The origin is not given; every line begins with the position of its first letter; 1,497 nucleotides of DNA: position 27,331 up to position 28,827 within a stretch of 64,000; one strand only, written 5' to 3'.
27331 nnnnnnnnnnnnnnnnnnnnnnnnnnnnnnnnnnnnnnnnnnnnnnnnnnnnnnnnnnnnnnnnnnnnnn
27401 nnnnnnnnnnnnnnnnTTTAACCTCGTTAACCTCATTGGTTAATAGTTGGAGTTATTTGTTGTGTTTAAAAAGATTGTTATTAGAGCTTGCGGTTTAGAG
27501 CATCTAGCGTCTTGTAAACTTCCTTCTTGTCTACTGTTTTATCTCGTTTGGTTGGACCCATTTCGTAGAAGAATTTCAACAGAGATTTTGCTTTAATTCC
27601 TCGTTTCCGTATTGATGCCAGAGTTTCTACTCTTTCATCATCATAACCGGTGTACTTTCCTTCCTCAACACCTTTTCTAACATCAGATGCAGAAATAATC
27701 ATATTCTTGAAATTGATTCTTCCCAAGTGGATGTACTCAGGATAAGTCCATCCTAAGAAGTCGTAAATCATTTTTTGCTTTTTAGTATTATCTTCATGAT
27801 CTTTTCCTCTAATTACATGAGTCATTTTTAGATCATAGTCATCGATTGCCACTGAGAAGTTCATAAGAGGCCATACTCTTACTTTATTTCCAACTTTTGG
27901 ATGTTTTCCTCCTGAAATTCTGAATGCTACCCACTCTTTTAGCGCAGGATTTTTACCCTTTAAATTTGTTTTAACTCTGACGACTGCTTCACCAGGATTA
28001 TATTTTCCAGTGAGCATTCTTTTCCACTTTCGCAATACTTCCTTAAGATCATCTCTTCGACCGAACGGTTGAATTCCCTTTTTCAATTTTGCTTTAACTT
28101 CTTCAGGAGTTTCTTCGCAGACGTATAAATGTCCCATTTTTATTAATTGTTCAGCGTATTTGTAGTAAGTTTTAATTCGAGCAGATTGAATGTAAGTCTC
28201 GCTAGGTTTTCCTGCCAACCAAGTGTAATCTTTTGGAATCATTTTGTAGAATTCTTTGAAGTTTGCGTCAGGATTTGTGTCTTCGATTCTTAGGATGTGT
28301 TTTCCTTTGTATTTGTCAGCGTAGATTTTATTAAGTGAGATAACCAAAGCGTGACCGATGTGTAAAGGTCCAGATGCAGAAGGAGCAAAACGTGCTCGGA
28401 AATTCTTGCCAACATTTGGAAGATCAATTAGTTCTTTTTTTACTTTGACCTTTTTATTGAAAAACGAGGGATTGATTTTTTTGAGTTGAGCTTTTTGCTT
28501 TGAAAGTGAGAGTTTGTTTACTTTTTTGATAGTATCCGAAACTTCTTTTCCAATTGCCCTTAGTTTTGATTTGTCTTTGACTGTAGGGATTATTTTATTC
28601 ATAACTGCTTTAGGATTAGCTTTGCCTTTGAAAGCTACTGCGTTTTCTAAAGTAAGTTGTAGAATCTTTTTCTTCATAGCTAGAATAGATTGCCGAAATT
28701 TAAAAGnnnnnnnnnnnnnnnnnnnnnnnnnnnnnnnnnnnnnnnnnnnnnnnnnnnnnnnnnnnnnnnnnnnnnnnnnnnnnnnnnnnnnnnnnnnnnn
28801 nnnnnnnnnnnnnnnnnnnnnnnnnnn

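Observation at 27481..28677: Glutamyl-tRNA synthetase reduced to its catalytic core (no anticodon-binding domain)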

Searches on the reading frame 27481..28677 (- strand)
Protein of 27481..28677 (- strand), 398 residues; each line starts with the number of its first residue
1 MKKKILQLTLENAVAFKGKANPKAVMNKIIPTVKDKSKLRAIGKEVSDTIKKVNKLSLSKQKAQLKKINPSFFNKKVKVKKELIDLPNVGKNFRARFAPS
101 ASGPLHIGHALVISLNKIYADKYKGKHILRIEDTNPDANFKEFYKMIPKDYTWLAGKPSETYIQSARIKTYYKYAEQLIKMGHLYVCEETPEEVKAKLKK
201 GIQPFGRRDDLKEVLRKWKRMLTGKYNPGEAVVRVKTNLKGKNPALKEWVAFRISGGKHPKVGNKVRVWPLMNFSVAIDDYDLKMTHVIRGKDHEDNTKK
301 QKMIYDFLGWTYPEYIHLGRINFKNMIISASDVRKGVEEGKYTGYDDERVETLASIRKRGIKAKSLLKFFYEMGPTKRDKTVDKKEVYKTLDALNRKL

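Call 3: search_protein_families(library=pfam, proteins=[window:27481-28677:-], max_evalue=1)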
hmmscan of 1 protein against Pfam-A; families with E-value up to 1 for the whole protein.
window:27481-28677:- (398 aa): 2 families
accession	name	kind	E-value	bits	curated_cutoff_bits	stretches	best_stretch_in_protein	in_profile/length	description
PF00749.27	tRNA-synt_1c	-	2.3e-67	227.6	23.4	1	94-383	3-299/314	tRNA synthetases class I (E and Q), catalytic domain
PF17769.7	PurK_C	-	0.41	10.8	22.6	1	163-197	21-56/56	Phosphoribosylaminoimidazole carboxylase C-terminal domain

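Call 4: search_protein_families(library=ncbifam, proteins=[window:27481-28677:-], max_evalue=1)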
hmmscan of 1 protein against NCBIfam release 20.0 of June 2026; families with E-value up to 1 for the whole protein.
window:27481-28677:- (398 aa): 10 families
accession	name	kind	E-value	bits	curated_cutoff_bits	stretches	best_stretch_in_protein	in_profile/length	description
NF003169.0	PRK04156.1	equivalog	1.4e-134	449.8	516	1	1-389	5-400/567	glutamate--tRNA ligase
TIGR00463.1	gltX_arch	equivalog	9.1e-114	381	401.75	1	2-397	2-395/560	glutamate--tRNA ligase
TIGR00440.1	glnS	equivalog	4.2e-54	184.3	425.8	1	94-385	2-299/524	glutamine--tRNA ligase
NF011291.0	PRK14703.1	equivalog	2.8e-48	164.8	681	1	92-387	31-333/769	glutamine--tRNA ligase/YqeY domain fusion protein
TIGR00464.1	gltX_bact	equivalog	2.2e-37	129.1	289.95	1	94-322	3-235/470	glutamate--tRNA ligase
NF004315.1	PRK05710.1-4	equivalog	2.9e-27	95.8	250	2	96-201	2-108/274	tRNA glutamyl-Q(34) synthetase GluQRS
TIGR03838.1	queuosine_YadB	equivalog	7.9e-26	91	276.7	1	94-318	2-219/272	tRNA glutamyl-Q(34) synthetase GluQRS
NF004314.0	PRK05710.1-3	equivalog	3.4e-24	85.8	256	1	92-318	6-222/297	tRNA glutamyl-Q(34) synthetase GluQRS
NF004313.0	PRK05710.1-2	equivalog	6e-21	74.9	380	2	91-200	3-113/299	tRNA glutamyl-Q(34) synthetase GluQRS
NF004312.0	PRK05710.1-1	equivalog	1e-14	54.6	453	2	91-193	12-115/306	tRNA glutamyl-Q(34) synthetase GluQRS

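Call 5: search_solved_structures(query=window:27481-28677:-, max_evalue=0.01, show_alignments=2)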
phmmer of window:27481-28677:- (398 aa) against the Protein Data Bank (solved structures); distinct sequences matched with E-value up to 0.01: 44.
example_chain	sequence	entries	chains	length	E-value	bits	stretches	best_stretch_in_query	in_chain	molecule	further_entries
3aii_A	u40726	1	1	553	1.6e-95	323.6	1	6-389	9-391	Glutamyl-tRNA synthetase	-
4h3s_A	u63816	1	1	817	4.7e-44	154.2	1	84-378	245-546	Glutamine-tRNA ligase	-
7wrs_A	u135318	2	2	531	1.9e-43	152.2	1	77-377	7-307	Glutamyl-tRNA synthetase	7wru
8uk6_A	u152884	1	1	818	4e-41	144.6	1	94-378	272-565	glutamine--tRNA ligase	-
2rd2_A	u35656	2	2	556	5.9e-37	130.9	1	93-385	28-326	Glutaminyl-tRNA synthetase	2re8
1euq_A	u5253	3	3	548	7.3e-36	127.3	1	93-385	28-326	GLUTAMINYL-TRNA SYNTHETASE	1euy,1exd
1o0b_A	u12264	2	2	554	7.6e-36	127.2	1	93-385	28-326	Glutaminyl-tRNA synthetase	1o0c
1gsg_P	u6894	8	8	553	7.6e-36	127.2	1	93-385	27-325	GLUTAMINYL-TRNA SYNTHETASE | PROTEIN (GLUTAMINYL-TRNA SYNTHETASE (E.C.6.1.1.18)) | PROTEIN (GLUTAMINYL-TRNA SYNTHETASE)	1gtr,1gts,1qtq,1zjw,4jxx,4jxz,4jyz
5zdk_A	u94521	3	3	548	7.7e-36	127.2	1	94-383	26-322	Glutamine--tRNA ligase | Glutamine-tRNA ligase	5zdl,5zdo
1nyl_A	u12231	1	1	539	7.9e-36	127.2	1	93-385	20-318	Glutaminyl-tRNA synthetase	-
1qru_A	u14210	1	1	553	1.7e-35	126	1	93-385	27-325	PROTEIN (GLUTAMINYL-TRNA SYNTHETASE (E.C.6.1.1.18))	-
1qrs_A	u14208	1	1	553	3.7e-35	124.9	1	93-385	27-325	PROTEIN (GLUTAMINYL-TRNA SYNTHETASE (E.C.6.1.1.18))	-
1qrt_A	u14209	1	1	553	7.1e-35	124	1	93-385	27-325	PROTEIN (GLUTAMINYL-TRNA SYNTHETASE (E.C.6.1.1.18))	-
2hz7_A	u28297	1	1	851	1.4e-33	119.7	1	94-389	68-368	Glutaminyl-tRNA synthetase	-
4p2b_A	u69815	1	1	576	1.7e-33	119.5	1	91-389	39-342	Glutamine aminoacyl-tRNA synthetase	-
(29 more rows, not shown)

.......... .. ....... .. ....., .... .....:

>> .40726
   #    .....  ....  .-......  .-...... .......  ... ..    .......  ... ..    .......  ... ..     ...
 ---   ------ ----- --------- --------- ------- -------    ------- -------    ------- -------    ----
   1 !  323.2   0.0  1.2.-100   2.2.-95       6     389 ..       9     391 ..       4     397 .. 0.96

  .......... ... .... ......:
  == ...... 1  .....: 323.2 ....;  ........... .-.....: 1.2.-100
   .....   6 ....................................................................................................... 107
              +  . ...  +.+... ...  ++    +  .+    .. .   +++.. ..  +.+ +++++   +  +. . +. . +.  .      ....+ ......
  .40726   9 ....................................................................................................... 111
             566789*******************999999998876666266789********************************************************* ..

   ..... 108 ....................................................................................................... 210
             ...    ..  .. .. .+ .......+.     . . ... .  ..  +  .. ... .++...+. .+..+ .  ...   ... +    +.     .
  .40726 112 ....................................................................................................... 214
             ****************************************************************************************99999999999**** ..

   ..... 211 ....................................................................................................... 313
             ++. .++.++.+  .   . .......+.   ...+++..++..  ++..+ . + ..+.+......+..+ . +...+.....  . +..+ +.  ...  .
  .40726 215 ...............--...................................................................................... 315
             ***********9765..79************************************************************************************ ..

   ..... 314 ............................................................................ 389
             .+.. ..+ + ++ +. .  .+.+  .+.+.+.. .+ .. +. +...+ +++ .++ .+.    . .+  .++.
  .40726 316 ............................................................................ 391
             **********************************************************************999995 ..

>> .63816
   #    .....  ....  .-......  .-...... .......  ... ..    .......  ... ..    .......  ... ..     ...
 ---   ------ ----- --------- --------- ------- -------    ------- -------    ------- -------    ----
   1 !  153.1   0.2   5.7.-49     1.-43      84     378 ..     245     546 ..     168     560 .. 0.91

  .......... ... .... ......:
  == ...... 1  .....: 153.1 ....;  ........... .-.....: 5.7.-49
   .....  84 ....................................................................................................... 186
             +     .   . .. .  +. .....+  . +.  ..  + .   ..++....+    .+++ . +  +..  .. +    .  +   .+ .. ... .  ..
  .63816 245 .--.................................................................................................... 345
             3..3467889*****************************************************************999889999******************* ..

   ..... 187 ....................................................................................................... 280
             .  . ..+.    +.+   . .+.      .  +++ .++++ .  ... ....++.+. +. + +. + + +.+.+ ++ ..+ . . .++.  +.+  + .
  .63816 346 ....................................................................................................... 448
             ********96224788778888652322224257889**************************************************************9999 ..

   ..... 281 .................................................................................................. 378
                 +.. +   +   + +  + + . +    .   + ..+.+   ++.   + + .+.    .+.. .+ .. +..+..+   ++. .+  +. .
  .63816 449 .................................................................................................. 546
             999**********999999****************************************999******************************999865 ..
